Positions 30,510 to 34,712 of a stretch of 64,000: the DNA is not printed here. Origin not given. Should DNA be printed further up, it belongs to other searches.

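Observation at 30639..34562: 1307-aa lipoprotein multicopper oxidase: candidate manganese oxidase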

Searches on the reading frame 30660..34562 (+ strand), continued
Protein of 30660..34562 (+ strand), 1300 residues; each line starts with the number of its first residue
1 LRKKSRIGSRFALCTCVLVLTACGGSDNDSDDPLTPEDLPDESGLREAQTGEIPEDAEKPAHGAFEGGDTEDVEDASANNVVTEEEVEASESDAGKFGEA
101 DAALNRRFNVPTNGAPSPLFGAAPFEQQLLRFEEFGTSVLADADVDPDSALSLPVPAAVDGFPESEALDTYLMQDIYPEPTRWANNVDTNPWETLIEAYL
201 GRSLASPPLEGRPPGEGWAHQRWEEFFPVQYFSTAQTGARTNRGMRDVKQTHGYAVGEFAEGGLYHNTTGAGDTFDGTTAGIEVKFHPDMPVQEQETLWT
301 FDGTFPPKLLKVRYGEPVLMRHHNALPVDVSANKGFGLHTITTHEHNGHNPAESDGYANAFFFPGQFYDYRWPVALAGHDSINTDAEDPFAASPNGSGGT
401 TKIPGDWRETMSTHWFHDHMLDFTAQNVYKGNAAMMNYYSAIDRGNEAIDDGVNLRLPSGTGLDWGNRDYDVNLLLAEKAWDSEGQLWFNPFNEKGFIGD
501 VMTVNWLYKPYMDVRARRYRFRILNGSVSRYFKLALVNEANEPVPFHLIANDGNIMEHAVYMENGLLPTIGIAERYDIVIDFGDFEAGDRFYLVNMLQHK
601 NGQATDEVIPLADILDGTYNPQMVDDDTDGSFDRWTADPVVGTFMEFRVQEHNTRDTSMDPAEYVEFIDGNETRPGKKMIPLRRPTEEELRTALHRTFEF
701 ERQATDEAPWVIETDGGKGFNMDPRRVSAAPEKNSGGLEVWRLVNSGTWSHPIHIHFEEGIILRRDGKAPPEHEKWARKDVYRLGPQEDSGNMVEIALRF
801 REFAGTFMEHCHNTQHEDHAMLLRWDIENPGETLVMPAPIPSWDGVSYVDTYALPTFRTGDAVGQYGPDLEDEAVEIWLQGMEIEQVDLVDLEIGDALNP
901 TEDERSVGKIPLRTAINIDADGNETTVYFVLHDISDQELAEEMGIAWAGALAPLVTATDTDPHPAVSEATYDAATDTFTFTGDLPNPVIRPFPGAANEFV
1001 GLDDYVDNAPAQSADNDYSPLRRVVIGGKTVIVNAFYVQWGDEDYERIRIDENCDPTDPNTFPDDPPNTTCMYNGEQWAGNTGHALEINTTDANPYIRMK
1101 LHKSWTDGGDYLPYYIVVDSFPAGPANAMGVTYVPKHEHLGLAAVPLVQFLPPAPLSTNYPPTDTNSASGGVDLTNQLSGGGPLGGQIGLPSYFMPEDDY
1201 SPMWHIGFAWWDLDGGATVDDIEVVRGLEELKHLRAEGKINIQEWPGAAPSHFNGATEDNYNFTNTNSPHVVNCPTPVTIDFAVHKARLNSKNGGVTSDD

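Call 8: search_solved_structures(query=window:30660-34562:+, max_evalue=0.01, show_alignments=2)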
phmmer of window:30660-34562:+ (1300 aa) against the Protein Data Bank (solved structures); distinct sequences matched with E-value up to 0.01: 66 (the best 60 are shown).
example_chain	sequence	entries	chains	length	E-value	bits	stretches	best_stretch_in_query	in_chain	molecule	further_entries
8rtq_AAA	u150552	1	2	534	1.2e-34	122.6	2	387-606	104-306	Bilirubin oxidase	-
2xll_A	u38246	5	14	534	6.2e-34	120.2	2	387-606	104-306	BILIRUBIN OXIDASE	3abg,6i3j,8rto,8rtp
6iqz_A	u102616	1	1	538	6.6e-34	120.1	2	388-606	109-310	Bilirubin oxidase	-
8rtr_AAA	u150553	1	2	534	1.2e-33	119.3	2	405-606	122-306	Bilirubin oxidase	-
6iqx_A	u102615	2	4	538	3.1e-33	117.9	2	406-606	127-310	Bilirubin oxidase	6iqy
6i3l_A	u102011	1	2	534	6.6e-33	116.8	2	403-606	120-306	Bilirubin oxidase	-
6i3k_A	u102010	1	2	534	1e-32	116.2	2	387-606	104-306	Bilirubin oxidase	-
8z59_A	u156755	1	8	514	7.9e-30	106.6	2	411-595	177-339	Bilirubin oxidase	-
6ttd_A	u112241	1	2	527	5.3e-26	94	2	411-598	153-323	Multicopper oxidase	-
6syy_A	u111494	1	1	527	7e-26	93.6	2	411-598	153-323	Periplasmic cell division protein (SufI)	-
7z5p_A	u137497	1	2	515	4.6e-24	87.5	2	283-586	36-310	Copper oxidase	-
9bd5_A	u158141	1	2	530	1.3e-23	86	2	412-595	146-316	Spore coat protein A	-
2wsd_A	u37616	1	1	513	5.5e-22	80.7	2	413-595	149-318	SPORE COAT PROTEIN A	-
1gsk_A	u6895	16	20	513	6.9e-22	80.3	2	413-595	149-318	SPORE COAT PROTEIN A | COTA LACCASE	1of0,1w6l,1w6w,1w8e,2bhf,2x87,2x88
4akq_A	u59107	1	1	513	1.6e-21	79.1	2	413-595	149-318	SPORE COAT PROTEIN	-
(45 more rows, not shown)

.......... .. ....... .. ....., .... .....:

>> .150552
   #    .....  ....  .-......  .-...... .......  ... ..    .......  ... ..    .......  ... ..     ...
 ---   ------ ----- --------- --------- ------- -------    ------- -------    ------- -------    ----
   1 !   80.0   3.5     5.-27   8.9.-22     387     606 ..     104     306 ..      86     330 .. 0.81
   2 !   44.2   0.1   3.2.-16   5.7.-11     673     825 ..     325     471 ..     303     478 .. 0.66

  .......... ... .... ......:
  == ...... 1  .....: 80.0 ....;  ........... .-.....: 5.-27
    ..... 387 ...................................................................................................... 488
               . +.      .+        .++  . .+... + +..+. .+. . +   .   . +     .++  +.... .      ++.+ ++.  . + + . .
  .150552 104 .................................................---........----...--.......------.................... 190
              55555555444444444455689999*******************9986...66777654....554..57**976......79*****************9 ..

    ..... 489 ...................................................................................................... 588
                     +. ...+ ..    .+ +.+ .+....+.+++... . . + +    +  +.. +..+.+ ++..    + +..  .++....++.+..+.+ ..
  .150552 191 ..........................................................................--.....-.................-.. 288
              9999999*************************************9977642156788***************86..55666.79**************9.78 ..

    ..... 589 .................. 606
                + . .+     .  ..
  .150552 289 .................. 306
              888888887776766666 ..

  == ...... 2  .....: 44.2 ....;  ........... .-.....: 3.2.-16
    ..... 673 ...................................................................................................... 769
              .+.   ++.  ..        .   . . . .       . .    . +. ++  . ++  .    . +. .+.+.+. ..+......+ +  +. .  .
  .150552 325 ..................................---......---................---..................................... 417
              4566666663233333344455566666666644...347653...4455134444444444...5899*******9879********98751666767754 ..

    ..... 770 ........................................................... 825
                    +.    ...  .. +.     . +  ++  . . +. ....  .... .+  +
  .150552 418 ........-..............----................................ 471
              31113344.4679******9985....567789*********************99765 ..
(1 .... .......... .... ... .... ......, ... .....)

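Call 22: find_related_loci(query=A1, collection=genome_contigs, flank=8000)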
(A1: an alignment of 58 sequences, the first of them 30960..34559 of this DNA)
Query A1 (1200 aa) in genome_contigs; peptide patterns used: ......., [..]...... (x = any residue, [..] = any of these).
600 stretches matched a pattern (row limit reached: there are more); 581 encode a relative of the query (tblastn E <= 1e-3); the best 80 are kept; 80 distinct loci.
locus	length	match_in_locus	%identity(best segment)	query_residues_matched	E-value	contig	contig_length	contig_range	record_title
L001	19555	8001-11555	78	5-1191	0e+0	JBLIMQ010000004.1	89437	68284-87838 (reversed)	MAG: Flavobacteriales bacterium isolate 3300053785_72 Ga0535658_0000195, whole genome shotgun sequence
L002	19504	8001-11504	80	5-1192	0e+0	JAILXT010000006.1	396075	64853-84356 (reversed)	MAG: Agarilytica sp. isolate PHBVgamm1 PHBVgamm1_contig_6, whole genome shotgun sequence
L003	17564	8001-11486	76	5-1192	0e+0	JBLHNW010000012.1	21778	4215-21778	MAG: Paraglaciecola sp. isolate 3300055726_35 Ga0535650_0003187, whole genome shotgun sequence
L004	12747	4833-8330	74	1-1192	0e+0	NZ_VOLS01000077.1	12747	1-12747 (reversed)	Colwellia sp. C1TZA3 NODE_77_length_12747_cov_116.297, whole genome shotgun sequence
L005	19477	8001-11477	69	5-1193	0e+0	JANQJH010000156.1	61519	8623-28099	MAG: Verrucomicrobiales bacterium isolate PL25a_bin.108 k99_748694, whole genome shotgun sequence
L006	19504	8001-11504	80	5-1192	0e+0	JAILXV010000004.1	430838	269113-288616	MAG: Agarilytica sp. isolate PHBVgamm3 PHBVgamm3_contig_4, whole genome shotgun sequence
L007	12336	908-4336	68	8-1185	0e+0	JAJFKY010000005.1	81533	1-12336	MAG: Gammaproteobacteria bacterium isolate OFTM396 OFTM396_4, whole genome shotgun sequence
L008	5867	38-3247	71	87-1192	0e+0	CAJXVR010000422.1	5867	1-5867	MAG TPA_asm: uncultured Verrucomicrobia bacterium isolate SRR3933246_bin.8_MetaBAT_v2.12.1_MAG genome assembly, contig:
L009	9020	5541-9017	64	8-1192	0e+0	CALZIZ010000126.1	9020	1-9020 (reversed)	MAG: uncultured Desulfuromonadales bacterium isolate FO_M_Desulfobacterota_25 genome assembly, contig: scaffold_6515, wh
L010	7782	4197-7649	66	5-1192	0e+0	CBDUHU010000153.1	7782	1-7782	MAG TPA_asm: uncultured Kangiellaceae bacterium isolate SRR22808129_binner12_Refined_85 genome assembly, contig: ERZ2504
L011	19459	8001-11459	64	8-1192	0e+0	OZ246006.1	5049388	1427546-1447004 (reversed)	MAG: Kangiellaceae bacterium isolate bc4e15d3-8690-4727-bacd-7ca0b6a83e12 genome assembly, chromosome: 1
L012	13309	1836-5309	65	3-1192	0e+0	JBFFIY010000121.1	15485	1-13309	MAG: Enterobacterales bacterium isolate Mix_mud17.2022.03.18 k141_256857_length_15485_cov_10.0418, whole genome shotgun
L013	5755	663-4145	64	5-1192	0e+0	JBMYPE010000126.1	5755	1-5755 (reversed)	MAG: Kangiellaceae bacterium isolate ME_XS_2307_bin_18 ME_XS_2307_bin_18_140, whole genome shotgun sequence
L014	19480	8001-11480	72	5-1187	0e+0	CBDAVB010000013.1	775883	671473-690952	MAG: Parashewanella sp. isolate 02d7260b-6f33-47c9-92c3-bf56a625e1d3 genome assembly, contig: contig_13, whole genome sh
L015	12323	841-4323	64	5-1192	0e+0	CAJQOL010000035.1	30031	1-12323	MAG: uncultured Kangiellaceae bacterium isolate 10_20180511_Bin_METABAT_33_1 genome assembly, contig: c_000017126705, wh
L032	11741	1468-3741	63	8-762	0e+0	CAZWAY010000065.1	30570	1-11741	MAG TPA_asm: uncultured Planctomycetaceae bacterium isolate SRP287453_co1_172 genome assembly, contig: NODE_2461_length_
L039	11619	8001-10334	61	6-764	0e+0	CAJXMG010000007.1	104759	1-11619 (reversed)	TPA_asm: uncultured bacterium isolate SRR4030075_bin.46_MetaBAT_v2.12.1_MAG genome assembly, contig: NODE_25_length_1047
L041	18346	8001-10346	60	6-768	0e+0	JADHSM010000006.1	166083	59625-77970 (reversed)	MAG: Planctomycetota bacterium isolate BS30m-G49 BS307-30m-C45, whole genome shotgun sequence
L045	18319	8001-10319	60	9-777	0e+0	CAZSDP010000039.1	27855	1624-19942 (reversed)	MAG TPA_asm: uncultured Planctomycetia bacterium isolate binchicken_co275_154 genome assembly, contig: NODE_1959_length_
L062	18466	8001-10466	57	9-759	0e+0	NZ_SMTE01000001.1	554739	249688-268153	Pseudomonas putida strain II-2 II-2_scaffold1, whole genome shotgun sequence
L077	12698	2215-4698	56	3-759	0e+0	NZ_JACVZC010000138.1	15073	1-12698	Pseudomonas sp. S37 NODE_138_length_15073_cov_37.740780, whole genome shotgun sequence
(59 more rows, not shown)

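Call 25: search_protein_families(library=pfam, proteins=[L062:7674-11090:+, L062:11190-12188:+, L062:6970-7350:-, L062:12199-13536:-, L002:11584-12900:+, L002:13107-14057:+, L002:14059-15030:+, L002:6684-7115:+, L002:5921-6667:+], max_evalue=0.01)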
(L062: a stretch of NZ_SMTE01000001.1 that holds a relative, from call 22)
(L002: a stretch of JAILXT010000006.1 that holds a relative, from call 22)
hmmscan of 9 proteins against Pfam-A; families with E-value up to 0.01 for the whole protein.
L062:7674-11090:+ (1138 aa): 5 families
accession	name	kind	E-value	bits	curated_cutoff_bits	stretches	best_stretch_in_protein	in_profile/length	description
PF17963.7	Big_9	-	2.3e-17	64.1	23.6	1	942-1033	1-88/89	Bacterial Ig domain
PF17803.7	Cadherin_4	-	5.4e-11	43.3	25.1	1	941-996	10-67/71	Bacterial cadherin-like domain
PF07731.20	Cu-oxidase_2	-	2e-10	41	20.4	1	807-896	40-130/137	Multicopper oxidase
PF17892.7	Cadherin_5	-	4.2e-08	33.4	26.5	1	942-1035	2-97/98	Cadherin-like domain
PF07732.21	Cu-oxidase_3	-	0.0031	18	21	0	303-385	12-88/119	Multicopper oxidase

L062:11190-12188:+ (332 aa): 4 families
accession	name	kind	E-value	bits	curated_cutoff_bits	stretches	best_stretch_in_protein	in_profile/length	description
PF02630.20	SCO1-SenC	-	1.9e-19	70.4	22.8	1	51-165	6-115/134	SCO1/SenC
PF00034.26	Cytochrom_C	-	1e-06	30.4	21.3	1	227-316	4-87/90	Cytochrome c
PF13442.11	Cytochrome_CBB3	-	1.1e-05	26.1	27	1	224-315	3-68/68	Cytochrome C oxidase, cbb3-type, subunit III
PF14495.11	Cytochrom_C550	-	0.0033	17.6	27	1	225-277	27-81/136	Cytochrome c-550 domain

L062:6970-7350:- (126 aa): 0 families

L062:12199-13536:- (445 aa): 1 family
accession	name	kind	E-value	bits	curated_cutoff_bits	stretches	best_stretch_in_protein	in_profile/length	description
PF02595.20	Gly_kinase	-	3.3e-147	490.7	23.3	1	69-439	1-371/372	Glycerate kinase family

L002:11584-12900:+ (438 aa): 5 families
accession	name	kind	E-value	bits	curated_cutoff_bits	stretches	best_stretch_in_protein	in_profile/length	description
PF04314.18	PCuAC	-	1.4e-33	115.4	29.4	1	322-428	1-107/109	Copper chaperone PCu(A)C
PF02630.20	SCO1-SenC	-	2.1e-26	92.9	22.8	1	35-157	5-126/134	SCO1/SenC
PF00034.26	Cytochrom_C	-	1.8e-09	39.2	21.3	1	209-299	3-89/90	Cytochrome c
PF00578.27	AhpC-TSA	-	0.00096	19.5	26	1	31-130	5-95/124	AhpC/TSA family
PF13442.11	Cytochrome_CBB3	-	0.001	19.8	27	1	208-296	4-68/68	Cytochrome C oxidase, cbb3-type, subunit III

L002:13107-14057:+ (316 aa): 0 families

L002:14059-15030:+ (323 aa): 2 families
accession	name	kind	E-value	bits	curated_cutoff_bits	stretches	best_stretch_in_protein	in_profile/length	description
PF04463.17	2-thiour_desulf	-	4.9e-36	124.3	34.7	1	15-155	1-141/141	2-thiouracil desulfurase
PF08349.16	DUF1722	-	1.4e-31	109.7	22.5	1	198-313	1-116/117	Protein of unknown function (DUF1722)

L002:6684-7115:+ (143 aa): 1 family
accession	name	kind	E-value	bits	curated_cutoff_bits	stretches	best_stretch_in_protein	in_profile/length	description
PF03840.19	SecG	-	6.1e-19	68.3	29.2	1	5-73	2-70/70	Preprotein translocase SecG subunit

L002:5921-6667:+ (248 aa): 1 family
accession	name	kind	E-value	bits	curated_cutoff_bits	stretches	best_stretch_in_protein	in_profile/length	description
PF00121.24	TIM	-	1.3e-92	310.2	20.1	1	6-246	1-244/245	Triosephosphate isomerase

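Call 37: find_encoding_contigs(protein=P0001, flank=2000, max_places=3)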
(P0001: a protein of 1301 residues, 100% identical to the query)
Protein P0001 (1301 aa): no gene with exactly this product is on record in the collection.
